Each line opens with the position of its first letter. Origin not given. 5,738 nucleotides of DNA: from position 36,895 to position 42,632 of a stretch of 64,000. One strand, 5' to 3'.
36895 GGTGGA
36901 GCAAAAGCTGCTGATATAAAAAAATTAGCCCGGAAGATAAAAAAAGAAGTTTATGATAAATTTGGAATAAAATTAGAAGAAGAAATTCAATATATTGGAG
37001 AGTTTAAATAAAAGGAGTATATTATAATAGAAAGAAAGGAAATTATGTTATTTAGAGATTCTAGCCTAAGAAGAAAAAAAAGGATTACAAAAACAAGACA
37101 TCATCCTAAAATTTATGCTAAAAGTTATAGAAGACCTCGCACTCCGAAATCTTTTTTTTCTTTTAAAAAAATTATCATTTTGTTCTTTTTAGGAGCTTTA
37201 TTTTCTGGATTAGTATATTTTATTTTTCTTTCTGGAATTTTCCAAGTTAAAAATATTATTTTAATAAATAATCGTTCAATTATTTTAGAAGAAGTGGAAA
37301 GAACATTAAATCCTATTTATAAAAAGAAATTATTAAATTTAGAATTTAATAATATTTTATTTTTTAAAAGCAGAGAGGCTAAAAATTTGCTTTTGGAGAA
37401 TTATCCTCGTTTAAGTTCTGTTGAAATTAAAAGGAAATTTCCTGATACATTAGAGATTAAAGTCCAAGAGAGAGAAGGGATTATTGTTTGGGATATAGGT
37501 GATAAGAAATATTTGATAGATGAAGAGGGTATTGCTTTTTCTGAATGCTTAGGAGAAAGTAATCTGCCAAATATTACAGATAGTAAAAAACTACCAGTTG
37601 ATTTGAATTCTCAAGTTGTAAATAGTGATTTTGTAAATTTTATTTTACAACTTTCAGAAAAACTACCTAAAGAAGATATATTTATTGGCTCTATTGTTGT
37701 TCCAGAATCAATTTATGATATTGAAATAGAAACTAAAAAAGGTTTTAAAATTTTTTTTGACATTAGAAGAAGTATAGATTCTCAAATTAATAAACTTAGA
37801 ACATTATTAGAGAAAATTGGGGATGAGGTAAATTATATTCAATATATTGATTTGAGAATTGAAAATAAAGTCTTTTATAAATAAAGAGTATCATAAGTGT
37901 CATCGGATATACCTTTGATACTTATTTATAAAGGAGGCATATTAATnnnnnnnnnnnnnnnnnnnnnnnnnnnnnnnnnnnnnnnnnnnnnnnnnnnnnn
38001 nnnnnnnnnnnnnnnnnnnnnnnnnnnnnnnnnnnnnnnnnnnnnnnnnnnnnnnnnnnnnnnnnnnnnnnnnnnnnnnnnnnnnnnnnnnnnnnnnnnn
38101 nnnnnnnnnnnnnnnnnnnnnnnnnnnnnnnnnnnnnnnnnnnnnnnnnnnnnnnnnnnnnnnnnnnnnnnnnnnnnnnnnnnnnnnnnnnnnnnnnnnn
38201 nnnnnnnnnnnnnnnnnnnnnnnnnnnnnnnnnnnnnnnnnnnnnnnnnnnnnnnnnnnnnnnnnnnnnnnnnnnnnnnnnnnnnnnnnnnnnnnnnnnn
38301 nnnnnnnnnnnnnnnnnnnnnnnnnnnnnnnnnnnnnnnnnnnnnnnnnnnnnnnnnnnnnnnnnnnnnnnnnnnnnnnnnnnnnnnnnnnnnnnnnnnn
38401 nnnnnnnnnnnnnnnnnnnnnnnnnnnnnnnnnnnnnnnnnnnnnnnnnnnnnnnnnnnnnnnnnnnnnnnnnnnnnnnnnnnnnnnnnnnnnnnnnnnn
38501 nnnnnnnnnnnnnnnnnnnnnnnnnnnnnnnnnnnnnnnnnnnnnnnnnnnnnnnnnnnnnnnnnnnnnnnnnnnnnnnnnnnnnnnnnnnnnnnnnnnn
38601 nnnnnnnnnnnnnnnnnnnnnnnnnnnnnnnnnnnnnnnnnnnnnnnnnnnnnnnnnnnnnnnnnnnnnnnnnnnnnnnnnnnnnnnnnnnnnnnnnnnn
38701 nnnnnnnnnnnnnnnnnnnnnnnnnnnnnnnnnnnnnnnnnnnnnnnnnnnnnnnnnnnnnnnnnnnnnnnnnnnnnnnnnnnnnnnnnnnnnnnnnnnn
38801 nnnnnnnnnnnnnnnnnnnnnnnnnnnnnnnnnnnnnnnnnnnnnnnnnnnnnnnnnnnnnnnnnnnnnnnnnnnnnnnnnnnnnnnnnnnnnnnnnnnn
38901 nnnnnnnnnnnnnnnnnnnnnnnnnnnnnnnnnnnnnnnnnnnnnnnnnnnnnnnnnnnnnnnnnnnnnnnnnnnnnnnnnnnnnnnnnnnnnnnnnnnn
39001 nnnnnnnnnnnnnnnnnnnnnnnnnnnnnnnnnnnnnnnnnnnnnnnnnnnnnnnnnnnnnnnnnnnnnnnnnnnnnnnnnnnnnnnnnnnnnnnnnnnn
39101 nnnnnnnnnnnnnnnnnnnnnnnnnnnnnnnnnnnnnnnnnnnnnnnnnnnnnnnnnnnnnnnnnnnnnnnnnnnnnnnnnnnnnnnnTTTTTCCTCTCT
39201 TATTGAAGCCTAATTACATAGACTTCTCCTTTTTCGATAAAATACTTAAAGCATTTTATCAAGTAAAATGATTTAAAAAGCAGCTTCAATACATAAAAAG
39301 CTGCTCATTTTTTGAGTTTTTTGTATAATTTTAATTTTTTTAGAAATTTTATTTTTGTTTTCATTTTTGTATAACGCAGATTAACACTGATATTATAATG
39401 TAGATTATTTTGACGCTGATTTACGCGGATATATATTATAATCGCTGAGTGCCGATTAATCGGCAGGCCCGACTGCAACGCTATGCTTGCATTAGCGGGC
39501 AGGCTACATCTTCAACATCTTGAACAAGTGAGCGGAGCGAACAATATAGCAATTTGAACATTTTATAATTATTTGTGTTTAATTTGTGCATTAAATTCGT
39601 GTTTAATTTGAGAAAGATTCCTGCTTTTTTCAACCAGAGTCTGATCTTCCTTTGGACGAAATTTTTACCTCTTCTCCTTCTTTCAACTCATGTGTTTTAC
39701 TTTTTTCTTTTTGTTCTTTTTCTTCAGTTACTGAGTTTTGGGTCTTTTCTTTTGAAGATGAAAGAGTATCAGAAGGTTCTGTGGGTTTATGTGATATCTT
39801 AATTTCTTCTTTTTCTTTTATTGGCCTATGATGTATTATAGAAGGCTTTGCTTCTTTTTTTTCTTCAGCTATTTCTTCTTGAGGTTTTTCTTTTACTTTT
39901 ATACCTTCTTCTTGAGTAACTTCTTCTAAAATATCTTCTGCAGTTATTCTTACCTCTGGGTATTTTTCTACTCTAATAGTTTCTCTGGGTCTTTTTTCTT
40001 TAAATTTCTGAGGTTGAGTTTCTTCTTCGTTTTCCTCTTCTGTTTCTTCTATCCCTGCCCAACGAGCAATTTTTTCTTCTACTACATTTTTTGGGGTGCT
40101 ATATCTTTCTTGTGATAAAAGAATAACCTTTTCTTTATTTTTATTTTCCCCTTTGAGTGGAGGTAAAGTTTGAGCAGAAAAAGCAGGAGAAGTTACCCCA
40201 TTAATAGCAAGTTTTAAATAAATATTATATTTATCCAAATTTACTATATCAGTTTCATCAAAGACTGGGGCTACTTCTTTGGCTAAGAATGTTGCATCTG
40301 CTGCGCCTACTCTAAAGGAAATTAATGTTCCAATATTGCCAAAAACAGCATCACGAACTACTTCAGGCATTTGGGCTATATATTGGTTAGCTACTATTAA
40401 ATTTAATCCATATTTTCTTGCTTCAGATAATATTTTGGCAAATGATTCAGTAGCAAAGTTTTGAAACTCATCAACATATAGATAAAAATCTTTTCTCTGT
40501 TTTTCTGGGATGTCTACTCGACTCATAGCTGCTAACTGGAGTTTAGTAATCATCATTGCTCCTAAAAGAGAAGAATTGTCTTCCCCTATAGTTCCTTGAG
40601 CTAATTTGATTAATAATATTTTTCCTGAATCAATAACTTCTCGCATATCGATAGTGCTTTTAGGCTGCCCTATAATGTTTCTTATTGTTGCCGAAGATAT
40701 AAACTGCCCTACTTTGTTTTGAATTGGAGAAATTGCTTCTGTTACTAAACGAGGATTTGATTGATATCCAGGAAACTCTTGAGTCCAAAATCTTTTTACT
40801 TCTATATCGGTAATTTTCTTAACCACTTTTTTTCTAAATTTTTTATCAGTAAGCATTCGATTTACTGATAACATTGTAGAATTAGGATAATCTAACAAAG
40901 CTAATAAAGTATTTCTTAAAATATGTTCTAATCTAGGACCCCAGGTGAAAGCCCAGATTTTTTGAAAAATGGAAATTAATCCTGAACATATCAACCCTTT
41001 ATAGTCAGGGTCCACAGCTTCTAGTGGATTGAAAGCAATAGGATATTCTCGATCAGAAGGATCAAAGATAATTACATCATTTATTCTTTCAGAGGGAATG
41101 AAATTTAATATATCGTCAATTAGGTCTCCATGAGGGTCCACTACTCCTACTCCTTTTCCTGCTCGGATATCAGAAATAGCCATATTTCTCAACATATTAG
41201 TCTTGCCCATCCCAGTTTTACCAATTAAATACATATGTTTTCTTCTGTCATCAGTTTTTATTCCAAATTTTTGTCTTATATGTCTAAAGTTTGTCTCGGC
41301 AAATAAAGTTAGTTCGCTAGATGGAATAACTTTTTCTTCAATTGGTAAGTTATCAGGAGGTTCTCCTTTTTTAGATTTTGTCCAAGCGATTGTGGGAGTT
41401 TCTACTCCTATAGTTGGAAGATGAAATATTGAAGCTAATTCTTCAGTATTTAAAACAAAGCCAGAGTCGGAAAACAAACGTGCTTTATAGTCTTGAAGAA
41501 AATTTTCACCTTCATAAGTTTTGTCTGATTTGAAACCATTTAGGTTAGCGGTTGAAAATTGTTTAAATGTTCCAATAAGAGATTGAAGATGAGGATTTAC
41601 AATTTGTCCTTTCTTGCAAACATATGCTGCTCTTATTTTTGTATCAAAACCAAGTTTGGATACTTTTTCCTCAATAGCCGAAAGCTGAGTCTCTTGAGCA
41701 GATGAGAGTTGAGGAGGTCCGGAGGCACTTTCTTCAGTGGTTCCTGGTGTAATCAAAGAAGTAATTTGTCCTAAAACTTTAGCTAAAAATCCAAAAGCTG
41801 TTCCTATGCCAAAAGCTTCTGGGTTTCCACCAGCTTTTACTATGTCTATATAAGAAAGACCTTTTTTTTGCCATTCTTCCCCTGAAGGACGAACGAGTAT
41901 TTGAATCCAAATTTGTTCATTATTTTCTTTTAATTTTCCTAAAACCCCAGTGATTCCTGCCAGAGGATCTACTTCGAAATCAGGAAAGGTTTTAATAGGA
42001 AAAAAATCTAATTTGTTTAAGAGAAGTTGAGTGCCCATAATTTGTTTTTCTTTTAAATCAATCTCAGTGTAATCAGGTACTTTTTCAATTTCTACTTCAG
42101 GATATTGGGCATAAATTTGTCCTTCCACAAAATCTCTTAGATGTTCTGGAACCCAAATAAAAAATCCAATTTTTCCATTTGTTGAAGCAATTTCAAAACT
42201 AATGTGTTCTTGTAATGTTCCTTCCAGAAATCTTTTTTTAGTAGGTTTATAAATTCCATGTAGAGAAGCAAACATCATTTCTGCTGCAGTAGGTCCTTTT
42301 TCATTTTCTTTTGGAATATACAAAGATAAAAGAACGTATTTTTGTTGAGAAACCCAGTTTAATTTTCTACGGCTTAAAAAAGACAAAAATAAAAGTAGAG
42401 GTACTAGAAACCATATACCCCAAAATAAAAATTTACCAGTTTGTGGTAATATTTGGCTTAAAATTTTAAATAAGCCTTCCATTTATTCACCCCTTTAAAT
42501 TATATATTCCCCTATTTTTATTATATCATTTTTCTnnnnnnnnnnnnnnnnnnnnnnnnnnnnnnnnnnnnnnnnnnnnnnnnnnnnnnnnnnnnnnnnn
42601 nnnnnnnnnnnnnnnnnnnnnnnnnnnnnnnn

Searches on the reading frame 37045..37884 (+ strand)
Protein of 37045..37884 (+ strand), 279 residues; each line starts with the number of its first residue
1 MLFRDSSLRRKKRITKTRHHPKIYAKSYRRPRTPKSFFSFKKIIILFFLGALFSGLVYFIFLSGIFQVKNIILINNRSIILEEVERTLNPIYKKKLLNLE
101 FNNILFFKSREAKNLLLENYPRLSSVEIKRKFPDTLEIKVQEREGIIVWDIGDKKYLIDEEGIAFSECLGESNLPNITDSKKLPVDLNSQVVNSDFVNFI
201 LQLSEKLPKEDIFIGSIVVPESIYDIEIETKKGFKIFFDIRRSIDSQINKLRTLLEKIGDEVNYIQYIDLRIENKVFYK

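Call 73: search_protein_families(library=pfam, proteins=[window:37045-37884:+], max_evalue=0.0001)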
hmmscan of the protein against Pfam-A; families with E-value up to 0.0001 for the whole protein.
window:37045-37884:+ (279 aa): 2 families
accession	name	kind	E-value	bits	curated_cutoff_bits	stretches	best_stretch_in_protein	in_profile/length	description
PF08478.15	POTRA_1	-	5.7e-08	33.4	23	1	101-143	28-69/69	POTRA domain, FtsQ-type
PF03799.20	FtsQ_DivIB_C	-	5e-05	24.6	21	1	148-271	2-114/114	Cell division protein FtsQ/DivIB, C-terminal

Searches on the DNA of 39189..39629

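Call 79: search_rna_families(source=window, start=39189, end=39629, threshold=evalue, max_evalue=10, show_alignments=2)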
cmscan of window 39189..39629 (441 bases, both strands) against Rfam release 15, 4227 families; matches with E-value up to 10: 3.
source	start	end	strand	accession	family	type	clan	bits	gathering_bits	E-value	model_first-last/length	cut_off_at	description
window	39277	39344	-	RF02844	RefA9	Gene; antisense;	-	23.2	49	0.25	1-64/64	no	Enterococcus sRNA A9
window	39216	39317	+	RF02432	SpF25_sRNA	Gene; sRNA;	-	17.5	48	2.8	1-102/102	no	Streptococcus sRNA SpF25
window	39225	39302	-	RF00801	mir-280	Gene; miRNA;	-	15.4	70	7.4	1-83/83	no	mir-280 microRNA precursor family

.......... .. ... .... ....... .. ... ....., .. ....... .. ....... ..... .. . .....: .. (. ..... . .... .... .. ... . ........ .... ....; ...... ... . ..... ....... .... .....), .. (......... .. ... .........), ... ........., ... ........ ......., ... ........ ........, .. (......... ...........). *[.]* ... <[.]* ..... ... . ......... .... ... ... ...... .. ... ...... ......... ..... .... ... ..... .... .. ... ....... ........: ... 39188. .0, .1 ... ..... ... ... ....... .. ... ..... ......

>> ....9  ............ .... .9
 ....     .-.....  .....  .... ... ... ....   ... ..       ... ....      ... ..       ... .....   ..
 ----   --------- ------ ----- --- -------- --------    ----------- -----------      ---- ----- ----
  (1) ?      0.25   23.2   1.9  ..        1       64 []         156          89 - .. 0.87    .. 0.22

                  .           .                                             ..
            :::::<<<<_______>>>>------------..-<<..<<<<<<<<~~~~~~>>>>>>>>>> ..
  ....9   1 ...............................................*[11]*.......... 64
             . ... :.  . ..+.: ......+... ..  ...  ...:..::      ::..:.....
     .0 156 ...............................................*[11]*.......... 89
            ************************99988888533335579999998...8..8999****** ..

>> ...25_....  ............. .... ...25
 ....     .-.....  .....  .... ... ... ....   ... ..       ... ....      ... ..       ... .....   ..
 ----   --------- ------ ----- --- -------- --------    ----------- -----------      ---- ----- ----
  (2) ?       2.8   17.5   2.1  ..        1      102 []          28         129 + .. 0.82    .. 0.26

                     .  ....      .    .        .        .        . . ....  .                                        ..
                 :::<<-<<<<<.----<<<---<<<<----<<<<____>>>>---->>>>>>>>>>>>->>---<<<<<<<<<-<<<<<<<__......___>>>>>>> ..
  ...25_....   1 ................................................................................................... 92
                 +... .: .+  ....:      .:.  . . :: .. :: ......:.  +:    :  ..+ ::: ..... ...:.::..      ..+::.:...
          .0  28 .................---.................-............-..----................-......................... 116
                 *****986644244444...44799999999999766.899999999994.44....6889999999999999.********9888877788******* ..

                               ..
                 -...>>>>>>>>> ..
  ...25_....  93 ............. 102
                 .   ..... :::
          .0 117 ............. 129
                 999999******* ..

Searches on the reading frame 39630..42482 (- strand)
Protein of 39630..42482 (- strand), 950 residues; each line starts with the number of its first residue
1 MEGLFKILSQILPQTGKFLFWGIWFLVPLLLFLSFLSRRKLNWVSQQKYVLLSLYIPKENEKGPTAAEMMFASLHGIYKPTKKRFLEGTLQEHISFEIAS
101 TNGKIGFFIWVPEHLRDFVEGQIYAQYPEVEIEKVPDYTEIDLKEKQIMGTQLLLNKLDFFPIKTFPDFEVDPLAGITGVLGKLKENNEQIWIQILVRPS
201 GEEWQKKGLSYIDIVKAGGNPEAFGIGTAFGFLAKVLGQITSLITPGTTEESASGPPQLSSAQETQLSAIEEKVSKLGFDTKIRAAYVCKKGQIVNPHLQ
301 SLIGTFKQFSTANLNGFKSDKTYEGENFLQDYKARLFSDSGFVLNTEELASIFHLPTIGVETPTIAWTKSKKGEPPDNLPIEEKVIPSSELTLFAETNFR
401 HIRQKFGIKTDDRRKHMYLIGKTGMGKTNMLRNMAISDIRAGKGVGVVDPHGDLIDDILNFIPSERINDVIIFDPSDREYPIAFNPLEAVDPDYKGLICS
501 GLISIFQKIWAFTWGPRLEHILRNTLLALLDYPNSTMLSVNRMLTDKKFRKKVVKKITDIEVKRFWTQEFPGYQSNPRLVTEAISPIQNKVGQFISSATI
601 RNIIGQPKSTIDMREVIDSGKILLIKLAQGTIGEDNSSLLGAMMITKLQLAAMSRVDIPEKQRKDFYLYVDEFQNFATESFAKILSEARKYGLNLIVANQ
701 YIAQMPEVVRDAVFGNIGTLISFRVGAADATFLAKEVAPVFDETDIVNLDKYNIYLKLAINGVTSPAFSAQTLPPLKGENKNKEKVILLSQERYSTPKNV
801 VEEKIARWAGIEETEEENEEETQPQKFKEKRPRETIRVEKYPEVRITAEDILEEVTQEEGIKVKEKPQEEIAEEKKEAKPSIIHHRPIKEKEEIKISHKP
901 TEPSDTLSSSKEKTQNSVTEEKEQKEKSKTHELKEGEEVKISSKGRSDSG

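Call 52: search_protein_families(library=pfam, proteins=[window:39630-42482:-], max_evalue=0.001)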
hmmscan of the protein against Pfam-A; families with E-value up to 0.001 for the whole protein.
window:39630-42482:- (950 aa): 2 families
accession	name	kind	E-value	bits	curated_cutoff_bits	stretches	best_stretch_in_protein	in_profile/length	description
PF10412.15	TrwB_AAD_bind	-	2.1e-11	43.8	20.5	1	410-709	11-290/387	Type IV secretion-system coupling protein DNA-binding domain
PF12696.13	TraG-D_C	-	1.4e-05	25.4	22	1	667-729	3-68/126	TraM recognition site of TraD and TraG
